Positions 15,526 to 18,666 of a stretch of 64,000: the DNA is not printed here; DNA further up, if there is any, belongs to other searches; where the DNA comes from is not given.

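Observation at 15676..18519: Membrane fusion protein carrying two heavy-metal-binding domains and a fused DUF3347-like C-terminal domain (947 aa)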

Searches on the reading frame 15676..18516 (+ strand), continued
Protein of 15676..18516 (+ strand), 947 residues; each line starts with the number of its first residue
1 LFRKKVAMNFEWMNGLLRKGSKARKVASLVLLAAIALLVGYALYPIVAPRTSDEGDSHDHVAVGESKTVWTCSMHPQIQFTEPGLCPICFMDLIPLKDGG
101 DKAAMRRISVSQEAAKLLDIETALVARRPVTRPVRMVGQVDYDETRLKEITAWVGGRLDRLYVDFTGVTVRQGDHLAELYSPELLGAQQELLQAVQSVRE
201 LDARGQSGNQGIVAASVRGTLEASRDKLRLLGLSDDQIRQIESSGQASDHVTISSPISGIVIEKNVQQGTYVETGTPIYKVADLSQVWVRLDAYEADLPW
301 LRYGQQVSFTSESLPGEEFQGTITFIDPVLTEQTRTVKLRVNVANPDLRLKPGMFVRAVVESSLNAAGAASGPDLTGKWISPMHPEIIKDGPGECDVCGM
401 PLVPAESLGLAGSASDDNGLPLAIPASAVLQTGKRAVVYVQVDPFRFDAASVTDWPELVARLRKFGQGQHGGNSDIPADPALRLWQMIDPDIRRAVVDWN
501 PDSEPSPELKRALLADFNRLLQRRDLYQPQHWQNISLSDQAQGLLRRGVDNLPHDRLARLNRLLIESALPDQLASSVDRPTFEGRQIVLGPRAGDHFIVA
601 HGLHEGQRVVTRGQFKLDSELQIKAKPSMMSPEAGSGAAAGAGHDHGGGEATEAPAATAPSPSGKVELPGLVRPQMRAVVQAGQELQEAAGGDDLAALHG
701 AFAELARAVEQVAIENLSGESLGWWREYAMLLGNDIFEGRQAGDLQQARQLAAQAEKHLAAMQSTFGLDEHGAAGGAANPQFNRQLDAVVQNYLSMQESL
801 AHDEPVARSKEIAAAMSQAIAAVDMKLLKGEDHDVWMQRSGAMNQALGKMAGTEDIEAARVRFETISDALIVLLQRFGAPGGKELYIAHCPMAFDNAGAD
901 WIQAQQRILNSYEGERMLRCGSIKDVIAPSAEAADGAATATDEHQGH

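Call 13: search_solved_structures(query=window:15697-18516:+, max_evalue=1)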
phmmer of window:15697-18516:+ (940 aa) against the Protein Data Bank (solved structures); distinct sequences matched with E-value up to 1: 26.
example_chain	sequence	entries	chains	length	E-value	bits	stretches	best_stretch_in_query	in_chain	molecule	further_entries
3h94_A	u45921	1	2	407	5.3e-24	87.7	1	58-348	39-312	Cation efflux system protein cusB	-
3ne5_B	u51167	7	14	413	6.1e-24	87.4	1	58-348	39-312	Cation efflux system protein cusB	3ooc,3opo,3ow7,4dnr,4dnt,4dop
3lnn_A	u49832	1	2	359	5.7e-19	71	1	105-353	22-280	Membrane fusion protein (MFP) heavy metal cation efflux ZneB (CzcB-like)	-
3t51_B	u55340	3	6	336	1.1e-16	63.5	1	108-348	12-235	Cation efflux system protein CusB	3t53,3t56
5ng5_E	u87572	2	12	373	3e-12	48.8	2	243-359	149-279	Multidrug efflux pump subunit AcrA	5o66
9tg4_D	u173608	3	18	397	3.6e-12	48.5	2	243-359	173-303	Multidrug efflux pump subunit AcrA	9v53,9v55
5v5s_D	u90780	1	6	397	4.6e-12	48.2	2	243-359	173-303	Multidrug efflux pump subunit AcrA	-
2f1m_A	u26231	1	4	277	5.9e-09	37.9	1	243-359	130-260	Acriflavine resistance protein A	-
4dk1_A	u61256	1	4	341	3.4e-08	35.4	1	126-324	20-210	Putative MacA, Multidrug resistance protein mexA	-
4dk0_A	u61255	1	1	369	1.2e-07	33.6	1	127-324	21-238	Putative MacA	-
5a4g_A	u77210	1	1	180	5e-05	24.9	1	574-624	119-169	SILB, SILVER EFFLUX PROTEIN, MFP COMPONENT OF THE THREE COMPONENTS PROTON ANTIPORTER METAL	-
8ovl_A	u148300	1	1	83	0.0006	21.3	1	58-88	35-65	Copper-translocating P-type ATPase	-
8zal_A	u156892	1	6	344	0.00082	20.8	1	233-311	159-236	Multidrug export protein EmrA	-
8zar_A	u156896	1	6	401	0.001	20.5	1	233-311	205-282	Multidrug export protein EmrA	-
6ta5_D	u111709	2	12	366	0.0013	20.2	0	292-357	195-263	MexA family multidrug efflux RND transporter periplasmic adaptor subunit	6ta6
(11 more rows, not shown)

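Call 21: find_encoding_contigs(protein=P0001, flank=6000, max_places=3)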
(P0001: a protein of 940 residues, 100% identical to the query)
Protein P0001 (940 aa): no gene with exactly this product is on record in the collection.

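Call 22: list_cluster_members(proteins=[P0001, P0002, P0008, P0007])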
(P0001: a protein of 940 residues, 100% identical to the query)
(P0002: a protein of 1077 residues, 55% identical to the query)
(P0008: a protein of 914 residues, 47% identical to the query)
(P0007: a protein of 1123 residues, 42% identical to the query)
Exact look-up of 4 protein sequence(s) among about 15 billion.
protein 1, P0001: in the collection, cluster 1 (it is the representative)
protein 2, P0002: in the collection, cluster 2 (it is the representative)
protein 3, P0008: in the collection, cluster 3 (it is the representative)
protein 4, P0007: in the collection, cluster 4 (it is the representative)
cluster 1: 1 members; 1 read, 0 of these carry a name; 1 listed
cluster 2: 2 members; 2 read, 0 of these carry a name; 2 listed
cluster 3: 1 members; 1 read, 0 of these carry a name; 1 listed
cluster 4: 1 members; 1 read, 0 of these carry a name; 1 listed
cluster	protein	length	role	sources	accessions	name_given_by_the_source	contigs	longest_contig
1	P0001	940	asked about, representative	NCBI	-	-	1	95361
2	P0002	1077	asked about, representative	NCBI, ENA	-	-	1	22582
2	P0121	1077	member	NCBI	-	-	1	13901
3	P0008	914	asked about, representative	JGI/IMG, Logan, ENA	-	-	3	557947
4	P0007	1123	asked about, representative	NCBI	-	-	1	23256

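Call 27: find_related_loci(query=P0001, collection=genome_contigs, flank=8000)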
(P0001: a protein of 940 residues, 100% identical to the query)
Query P0001 (940 aa) in genome_contigs; peptide patterns used: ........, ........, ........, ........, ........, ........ (x = any residue, [..] = any of these).
501 stretches matched a pattern; 478 encode a relative of the query (tblastn E <= 1e-3); the best 80 are kept; 80 distinct loci.
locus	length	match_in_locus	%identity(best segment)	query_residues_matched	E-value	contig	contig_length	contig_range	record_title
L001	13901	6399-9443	55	58-925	0e+0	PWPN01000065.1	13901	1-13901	MAG: Phycisphaerae bacterium isolate CSSed10_419R1 CS-Sed10-C9834, whole genome shotgun sequence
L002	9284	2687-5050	43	61-913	0e+0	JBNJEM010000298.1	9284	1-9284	MAG: Planctomycetota bacterium isolate Y23_14dBSd3.bin.101 NODE_6610_length_9284_cov_5.956560, whole genome shotgun sequ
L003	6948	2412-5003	40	19-932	0e+0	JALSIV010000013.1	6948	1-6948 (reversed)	MAG: Pirellulaceae bacterium isolate 354-166_metabat2_scaf2bin.049 354-166_scaffold_10616_c1, whole genome shotgun seque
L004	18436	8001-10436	41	61-940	0e+0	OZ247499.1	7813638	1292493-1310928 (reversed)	MAG: Pirellulaceae bacterium isolate 828c6eb6-e98b-456e-8040-4ab2280a49ec genome assembly, chromosome: 1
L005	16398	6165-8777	40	23-938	0e+0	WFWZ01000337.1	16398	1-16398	MAG: Planctomycetaceae bacterium isolate S141_3 k151_355305, whole genome shotgun sequence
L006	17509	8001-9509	53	13-654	5e-146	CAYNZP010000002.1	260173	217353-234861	MAG TPA_asm: uncultured Planctomycetaceae bacterium isolate SRP077602_co10_423 genome assembly, contig: NODE_21_length_2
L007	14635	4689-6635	56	18-934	1e-144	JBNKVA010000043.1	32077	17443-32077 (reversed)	MAG: Pontiella sp. isolate A1A2.bin.3.orig k141_379657, whole genome shotgun sequence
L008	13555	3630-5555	54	16-914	2e-144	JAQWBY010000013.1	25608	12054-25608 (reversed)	MAG: Lentisphaeria bacterium isolate STF2_230 NODE_4427_length_25608_cov_9.464385_Sandtown_F2, whole genome shotgun sequ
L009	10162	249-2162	56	15-920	2e-143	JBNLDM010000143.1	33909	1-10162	MAG: Pontiella sp. isolate C1C2.bin.5.orig k141_952590, whole genome shotgun sequence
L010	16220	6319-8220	55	23-924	9e-143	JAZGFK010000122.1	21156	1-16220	MAG: Pontiella sp. isolate SCS4bin.44 SCS4bin.44_122, whole genome shotgun sequence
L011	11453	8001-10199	59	49-920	9e-143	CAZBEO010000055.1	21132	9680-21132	MAG TPA_asm: uncultured Verrucomicrobiota bacterium isolate binchicken_co181_620 genome assembly, contig: NODE_3873_leng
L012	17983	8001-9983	55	11-930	8e-142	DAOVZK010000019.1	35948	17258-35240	MAG TPA_asm: Planctomycetota bacterium isolate CSMAG_1807 CSMAG_1807_k141_2074548_length_35948_cov_11.0063, whole genome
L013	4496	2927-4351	54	23-635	2e-145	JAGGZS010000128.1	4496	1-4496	MAG: bacterium isolate AUK210 PB_MBMC_164_c_000000000220, whole genome shotgun sequence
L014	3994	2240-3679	53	6-624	6e-146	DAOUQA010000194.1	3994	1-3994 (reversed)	MAG TPA_asm: Kiritimatiellales bacterium isolate CSMAG_114 CSMAG_114_k141_4988827_length_3994_cov_7.9600, whole genome s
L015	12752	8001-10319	53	18-926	8e-141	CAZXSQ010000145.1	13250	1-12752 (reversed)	MAG TPA_asm: uncultured bacterium isolate SRP141376_co1_248 genome assembly, contig: NODE_9036_length_13250_cov_3.350587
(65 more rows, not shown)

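Call 37: predict_structure(alignment_id=A1)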
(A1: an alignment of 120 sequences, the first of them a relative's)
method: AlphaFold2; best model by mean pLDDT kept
length: 940 residues; sequences in the alignment: 120
mean_pLDDT: 86.6   pTM: 0.75
mean pLDDT of the five models: 86.6, 85.8, 85.0, 85.0, 84.4
residues with pLDDT >= 90: 663; 70-90: 140; 50-70: 51; < 50: 86
segments of 3 or more residues with pLDDT < 50: 1-14, 41-58, 92-96, 619-655, 934-940
pLDDT, mean of each block of 10 residues (from residue 1): 37 56 85 73 38 43 83 91 87 56 89 95 96 94 94 94 93 95 97 88 80 95 90 95 92 95 96 95 96 92 97 95 94 95 95 94 87 91 95 94 67 90 88 92 90 93 58 91 96 88 93 96 93 96 94 96 90 91 95 95 88 62 46 41 38 59 92 96 98 98 92 89 97 97 97 94 62 92 98 97 97 97 95 98 96 97 95 93 93 96 94 92 75 47
secondary structure, 60 per line:
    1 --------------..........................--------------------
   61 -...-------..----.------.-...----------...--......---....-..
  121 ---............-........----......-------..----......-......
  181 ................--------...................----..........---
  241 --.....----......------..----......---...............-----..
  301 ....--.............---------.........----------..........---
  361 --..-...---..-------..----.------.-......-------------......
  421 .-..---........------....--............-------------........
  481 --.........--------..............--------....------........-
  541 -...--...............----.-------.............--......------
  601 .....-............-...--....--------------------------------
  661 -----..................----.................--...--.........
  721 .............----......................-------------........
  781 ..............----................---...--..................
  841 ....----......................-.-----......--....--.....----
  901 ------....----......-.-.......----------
elements in order (helices of 4 or more, strands of 3 or more residues): H15-40 E62-64 E87-89 E100-102 H105-110 E114-117 E124-135 E140-144 E149-154 E168-173 H175-196 H205-223 H228-237 E243-247 E252-257 E270-275 E279-287 H288-293 E299-304 E307-319 E329-337 E348-357 H398-401 E415-418 E428-435 H448-459 H473-480 H483-491 H500-513 H522-525 H532-539 H547-561 E574-586 E589-594 E601-605 H607-618 H625-628 H666-683 H688-704 H712-733 H738-759 H773-794 H799-814 H823-844 H849-870 E878-883 H886-889 E892-896 H907-910 E915-920 H924-930
